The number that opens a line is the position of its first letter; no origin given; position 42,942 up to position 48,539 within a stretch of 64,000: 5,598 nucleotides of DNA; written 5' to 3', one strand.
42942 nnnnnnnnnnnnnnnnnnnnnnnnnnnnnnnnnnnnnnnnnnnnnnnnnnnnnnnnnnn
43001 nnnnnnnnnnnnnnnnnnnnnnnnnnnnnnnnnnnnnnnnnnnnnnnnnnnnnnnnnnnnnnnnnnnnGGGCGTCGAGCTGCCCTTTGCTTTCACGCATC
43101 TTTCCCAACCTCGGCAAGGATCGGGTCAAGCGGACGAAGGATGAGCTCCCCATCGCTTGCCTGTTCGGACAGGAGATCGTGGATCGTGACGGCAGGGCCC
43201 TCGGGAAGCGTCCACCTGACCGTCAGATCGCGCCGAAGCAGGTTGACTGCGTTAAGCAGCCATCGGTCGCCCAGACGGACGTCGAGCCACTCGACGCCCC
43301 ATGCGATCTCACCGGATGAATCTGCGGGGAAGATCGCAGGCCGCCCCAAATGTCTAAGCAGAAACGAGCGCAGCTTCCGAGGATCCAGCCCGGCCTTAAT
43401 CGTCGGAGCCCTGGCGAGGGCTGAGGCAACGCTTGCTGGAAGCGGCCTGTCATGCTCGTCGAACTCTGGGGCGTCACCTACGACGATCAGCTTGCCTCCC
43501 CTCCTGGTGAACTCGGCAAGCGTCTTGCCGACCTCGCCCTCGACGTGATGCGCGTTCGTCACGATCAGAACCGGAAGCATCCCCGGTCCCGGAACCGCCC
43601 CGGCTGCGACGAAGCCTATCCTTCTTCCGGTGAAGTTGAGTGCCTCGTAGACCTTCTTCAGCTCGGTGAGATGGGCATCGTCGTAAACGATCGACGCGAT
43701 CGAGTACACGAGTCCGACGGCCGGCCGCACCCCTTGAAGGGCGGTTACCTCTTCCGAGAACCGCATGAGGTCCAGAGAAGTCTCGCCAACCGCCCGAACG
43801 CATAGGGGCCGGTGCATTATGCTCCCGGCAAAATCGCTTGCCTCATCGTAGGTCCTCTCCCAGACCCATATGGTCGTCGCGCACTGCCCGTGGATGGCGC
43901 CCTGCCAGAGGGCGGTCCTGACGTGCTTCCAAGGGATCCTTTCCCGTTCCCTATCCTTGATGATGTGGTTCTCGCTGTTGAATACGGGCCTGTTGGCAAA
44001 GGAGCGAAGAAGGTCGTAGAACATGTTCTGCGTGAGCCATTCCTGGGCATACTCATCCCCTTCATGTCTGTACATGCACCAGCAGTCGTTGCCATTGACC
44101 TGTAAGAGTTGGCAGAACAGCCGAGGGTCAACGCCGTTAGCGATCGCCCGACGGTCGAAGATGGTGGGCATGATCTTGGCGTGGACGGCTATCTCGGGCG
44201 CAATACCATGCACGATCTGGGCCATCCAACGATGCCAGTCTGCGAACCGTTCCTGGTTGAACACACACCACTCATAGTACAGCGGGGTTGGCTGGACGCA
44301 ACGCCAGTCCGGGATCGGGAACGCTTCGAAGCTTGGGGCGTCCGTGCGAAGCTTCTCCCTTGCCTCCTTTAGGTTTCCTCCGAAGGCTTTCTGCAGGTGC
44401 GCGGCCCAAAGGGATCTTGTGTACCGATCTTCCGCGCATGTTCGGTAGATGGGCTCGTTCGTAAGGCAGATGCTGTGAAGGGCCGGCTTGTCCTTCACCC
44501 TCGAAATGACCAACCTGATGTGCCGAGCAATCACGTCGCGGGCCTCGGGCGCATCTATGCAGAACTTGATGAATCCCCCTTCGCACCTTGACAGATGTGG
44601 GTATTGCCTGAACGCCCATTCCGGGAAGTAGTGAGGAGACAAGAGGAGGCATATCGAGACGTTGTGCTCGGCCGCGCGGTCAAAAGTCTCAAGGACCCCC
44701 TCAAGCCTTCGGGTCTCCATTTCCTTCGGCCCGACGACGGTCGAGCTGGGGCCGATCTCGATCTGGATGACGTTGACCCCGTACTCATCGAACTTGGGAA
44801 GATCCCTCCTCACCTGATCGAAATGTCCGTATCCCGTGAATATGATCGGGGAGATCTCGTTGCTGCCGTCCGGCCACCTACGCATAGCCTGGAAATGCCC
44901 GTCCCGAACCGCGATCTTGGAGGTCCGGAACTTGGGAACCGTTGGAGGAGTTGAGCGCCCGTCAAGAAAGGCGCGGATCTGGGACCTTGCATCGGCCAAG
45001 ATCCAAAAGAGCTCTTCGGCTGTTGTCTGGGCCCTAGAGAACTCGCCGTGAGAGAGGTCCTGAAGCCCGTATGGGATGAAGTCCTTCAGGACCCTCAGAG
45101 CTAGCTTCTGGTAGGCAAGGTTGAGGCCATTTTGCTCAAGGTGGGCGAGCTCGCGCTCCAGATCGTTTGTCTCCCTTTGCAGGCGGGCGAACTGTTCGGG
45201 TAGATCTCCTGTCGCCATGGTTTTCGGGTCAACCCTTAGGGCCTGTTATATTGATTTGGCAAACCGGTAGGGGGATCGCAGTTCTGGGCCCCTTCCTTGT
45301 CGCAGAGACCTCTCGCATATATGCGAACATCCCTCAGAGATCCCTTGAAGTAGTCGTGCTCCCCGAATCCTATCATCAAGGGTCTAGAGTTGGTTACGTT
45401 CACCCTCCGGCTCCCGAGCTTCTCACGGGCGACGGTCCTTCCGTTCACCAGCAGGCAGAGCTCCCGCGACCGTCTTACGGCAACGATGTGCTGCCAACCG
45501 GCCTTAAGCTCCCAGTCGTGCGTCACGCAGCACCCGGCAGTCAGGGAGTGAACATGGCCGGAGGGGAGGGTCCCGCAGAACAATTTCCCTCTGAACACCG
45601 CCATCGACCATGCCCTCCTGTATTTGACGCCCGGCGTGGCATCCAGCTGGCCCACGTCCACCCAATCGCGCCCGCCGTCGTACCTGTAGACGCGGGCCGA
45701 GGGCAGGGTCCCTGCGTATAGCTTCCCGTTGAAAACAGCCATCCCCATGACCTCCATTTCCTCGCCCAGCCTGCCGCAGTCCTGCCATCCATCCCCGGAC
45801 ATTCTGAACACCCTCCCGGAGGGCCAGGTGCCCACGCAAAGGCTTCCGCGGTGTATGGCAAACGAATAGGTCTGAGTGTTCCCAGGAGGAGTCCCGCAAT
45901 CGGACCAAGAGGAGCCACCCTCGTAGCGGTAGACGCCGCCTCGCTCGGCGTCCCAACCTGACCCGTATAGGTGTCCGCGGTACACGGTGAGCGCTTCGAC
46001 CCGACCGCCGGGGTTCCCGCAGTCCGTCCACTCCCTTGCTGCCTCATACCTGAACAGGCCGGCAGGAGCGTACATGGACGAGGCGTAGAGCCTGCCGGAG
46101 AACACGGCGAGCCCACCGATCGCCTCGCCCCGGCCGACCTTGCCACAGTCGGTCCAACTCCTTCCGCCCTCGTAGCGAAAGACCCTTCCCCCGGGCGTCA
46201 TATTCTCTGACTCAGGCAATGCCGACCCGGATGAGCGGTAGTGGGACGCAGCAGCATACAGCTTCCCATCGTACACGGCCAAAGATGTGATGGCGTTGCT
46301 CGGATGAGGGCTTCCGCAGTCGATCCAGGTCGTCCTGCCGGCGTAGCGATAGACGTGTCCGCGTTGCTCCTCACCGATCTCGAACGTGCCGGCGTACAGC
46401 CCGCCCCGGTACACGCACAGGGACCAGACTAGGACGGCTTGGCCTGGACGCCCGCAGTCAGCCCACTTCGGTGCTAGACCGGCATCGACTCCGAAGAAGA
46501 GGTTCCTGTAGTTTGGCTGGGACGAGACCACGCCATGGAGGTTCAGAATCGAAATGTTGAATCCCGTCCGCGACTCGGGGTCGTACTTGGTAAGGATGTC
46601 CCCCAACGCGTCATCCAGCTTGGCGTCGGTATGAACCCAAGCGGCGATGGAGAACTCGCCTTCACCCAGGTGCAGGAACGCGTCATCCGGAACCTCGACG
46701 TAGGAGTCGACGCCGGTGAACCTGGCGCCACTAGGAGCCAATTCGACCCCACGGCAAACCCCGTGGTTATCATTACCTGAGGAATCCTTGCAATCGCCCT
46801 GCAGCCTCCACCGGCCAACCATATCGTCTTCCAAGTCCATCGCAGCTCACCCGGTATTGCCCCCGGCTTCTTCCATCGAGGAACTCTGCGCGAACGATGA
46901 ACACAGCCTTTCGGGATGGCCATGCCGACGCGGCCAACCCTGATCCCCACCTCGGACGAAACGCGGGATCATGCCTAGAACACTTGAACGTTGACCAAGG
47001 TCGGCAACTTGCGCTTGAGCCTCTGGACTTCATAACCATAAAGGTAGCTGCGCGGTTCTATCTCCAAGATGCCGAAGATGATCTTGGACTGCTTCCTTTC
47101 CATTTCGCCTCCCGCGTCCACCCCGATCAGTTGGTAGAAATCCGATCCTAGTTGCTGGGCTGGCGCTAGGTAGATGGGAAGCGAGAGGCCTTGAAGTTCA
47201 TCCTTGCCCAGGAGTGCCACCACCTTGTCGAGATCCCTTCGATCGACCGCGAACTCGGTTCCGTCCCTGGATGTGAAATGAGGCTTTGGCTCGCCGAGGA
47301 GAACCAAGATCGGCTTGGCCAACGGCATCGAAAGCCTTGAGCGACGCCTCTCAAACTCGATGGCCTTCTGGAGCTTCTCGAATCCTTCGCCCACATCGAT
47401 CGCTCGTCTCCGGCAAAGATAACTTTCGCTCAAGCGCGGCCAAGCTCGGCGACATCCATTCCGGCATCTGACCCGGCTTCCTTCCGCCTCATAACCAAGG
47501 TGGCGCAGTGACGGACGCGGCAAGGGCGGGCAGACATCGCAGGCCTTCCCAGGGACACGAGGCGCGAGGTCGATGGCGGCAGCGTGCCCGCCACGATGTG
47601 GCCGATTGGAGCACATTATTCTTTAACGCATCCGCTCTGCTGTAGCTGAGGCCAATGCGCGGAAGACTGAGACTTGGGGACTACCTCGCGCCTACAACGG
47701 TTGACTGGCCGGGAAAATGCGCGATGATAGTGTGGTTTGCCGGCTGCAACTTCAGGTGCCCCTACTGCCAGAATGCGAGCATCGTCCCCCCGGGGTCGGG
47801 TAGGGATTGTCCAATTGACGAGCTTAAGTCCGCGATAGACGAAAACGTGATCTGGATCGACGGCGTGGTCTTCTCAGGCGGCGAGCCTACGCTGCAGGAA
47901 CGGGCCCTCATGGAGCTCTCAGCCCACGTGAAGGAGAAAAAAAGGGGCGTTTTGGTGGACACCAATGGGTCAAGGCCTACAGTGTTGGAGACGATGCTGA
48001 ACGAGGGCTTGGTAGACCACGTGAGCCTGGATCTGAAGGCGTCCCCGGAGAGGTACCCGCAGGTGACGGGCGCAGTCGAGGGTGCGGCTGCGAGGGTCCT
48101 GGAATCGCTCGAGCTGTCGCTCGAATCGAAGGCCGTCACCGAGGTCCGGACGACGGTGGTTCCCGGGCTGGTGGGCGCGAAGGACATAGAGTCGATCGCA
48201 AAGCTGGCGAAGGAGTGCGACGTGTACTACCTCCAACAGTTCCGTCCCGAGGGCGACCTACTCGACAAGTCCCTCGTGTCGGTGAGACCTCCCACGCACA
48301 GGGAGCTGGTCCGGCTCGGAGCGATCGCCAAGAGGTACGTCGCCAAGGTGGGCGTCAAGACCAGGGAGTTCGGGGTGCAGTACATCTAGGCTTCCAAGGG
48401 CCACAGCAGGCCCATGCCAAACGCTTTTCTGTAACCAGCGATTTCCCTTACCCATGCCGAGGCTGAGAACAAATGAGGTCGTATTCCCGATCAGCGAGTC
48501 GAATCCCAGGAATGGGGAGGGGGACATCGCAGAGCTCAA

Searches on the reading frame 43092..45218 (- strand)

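Call 50: search_protein_families(library=pfam, proteins=[window:43092-45218:-], max_evalue=0.0001)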
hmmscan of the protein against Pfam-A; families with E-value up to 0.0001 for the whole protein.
window:43092-45218:- (708 aa): 2 families
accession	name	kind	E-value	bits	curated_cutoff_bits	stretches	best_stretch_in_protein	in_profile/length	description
PF02449.21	Glyco_hydro_42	-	5.6e-07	29.7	21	1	135-417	11-298/376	Beta-galactosidase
PF22369.2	GLMA_2nd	-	4.6e-05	23.6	27.7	1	548-592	49-93/138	GLMA-like, second domain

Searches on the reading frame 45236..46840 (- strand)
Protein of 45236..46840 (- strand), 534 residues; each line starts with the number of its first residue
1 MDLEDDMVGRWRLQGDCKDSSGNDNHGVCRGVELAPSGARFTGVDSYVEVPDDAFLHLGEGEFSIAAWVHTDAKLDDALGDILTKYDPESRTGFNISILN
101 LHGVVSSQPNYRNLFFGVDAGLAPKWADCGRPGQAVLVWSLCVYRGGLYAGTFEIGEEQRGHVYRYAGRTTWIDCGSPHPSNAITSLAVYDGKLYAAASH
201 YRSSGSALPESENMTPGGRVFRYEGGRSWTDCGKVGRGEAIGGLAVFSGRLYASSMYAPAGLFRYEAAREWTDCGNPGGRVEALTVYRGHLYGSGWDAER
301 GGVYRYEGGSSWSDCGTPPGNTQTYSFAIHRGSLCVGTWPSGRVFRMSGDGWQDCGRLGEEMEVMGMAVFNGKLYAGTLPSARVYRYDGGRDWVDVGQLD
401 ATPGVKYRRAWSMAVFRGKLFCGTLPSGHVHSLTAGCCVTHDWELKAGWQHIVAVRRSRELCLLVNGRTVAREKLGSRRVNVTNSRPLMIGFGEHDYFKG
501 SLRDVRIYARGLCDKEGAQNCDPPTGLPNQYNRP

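Call 50: search_protein_families(library=pfam, proteins=[window:45236-46840:-], max_evalue=0.0001)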
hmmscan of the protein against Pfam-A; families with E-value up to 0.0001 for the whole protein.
window:45236-46840:- (534 aa): 1 family
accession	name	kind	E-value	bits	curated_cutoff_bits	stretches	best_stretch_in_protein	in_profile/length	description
PF13385.13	Laminin_G_3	-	2.6e-13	50.8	27.6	1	447-512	79-145/151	Concanavalin A-like lectin/glucanases superfamily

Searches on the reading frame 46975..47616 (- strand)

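Call 50: search_protein_families(library=pfam, proteins=[window:46975-47616:-], max_evalue=0.0001)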
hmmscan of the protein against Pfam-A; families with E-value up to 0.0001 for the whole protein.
window:46975-47616:- (213 aa): 1 family
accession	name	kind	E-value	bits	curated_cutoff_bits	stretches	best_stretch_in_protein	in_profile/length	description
PF01886.21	DUF61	-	7e-12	46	27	1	105-209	24-124/127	Protein of unknown function DUF61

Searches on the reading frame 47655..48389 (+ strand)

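Call 50: search_protein_families(library=pfam, proteins=[window:47655-48389:+], max_evalue=0.0001)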
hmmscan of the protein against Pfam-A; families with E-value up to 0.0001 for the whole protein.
window:47655-48389:+ (244 aa): 2 families
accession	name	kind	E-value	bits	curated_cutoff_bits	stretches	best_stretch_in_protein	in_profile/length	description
PF04055.27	Radical_SAM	-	1.1e-22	81.5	29.5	1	26-181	2-162/166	Radical SAM superfamily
PF13353.11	Fer4_12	-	1e-12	49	22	1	23-106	7-92/137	4Fe-4S single cluster domain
